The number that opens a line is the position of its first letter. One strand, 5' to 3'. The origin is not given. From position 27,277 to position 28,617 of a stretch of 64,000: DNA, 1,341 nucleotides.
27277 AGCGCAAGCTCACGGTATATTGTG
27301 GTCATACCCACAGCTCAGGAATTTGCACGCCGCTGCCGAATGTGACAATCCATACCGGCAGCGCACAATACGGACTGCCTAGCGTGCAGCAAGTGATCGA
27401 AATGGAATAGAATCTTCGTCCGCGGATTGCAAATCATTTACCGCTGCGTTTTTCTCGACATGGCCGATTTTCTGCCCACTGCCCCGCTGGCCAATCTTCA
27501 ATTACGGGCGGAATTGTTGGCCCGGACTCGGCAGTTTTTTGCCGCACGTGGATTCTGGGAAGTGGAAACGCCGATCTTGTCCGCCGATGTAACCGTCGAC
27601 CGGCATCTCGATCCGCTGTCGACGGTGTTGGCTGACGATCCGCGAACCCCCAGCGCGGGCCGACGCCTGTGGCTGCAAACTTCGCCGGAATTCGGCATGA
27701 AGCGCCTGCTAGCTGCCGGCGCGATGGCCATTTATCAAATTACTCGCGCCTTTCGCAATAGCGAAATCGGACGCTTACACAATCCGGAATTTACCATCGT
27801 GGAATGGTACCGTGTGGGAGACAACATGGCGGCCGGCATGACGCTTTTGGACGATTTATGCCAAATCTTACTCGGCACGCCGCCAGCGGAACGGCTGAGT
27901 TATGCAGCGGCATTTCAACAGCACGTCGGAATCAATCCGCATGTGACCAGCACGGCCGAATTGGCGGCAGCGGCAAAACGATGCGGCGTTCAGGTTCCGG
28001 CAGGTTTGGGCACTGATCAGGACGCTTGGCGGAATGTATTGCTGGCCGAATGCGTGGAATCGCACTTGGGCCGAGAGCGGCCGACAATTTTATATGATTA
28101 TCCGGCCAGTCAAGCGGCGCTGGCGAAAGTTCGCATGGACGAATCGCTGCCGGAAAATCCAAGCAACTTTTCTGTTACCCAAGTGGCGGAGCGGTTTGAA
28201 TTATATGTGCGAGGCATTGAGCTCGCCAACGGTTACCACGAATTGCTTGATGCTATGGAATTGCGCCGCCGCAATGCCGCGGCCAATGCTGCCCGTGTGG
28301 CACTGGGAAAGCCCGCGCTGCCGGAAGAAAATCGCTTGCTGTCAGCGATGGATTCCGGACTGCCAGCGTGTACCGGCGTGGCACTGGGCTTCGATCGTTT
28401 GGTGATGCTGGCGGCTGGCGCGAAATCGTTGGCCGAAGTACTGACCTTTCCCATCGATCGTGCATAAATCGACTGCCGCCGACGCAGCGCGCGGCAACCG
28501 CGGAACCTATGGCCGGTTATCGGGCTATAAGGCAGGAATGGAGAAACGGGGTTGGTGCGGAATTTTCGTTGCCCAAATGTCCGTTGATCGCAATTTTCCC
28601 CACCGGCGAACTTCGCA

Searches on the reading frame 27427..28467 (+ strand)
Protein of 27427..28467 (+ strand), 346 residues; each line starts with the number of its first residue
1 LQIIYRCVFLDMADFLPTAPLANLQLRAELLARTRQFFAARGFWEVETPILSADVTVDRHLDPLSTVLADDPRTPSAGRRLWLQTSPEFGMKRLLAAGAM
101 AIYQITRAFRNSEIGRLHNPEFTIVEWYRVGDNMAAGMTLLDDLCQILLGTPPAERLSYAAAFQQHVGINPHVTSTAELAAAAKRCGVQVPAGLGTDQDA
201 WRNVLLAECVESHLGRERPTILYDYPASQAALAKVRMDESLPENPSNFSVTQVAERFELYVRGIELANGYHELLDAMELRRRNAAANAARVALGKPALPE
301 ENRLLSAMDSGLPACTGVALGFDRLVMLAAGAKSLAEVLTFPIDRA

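Call 10: search_protein_families(library=pfam, proteins=[window:27427-28467:+], max_evalue=0.001)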
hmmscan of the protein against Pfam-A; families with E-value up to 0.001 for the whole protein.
window:27427-28467:+ (346 aa): 1 family
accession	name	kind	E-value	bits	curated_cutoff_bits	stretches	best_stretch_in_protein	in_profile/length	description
PF00152.25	tRNA-synt_2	-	3.7e-38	131.8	25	1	22-344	20-307/308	tRNA synthetases class II (D, K and N)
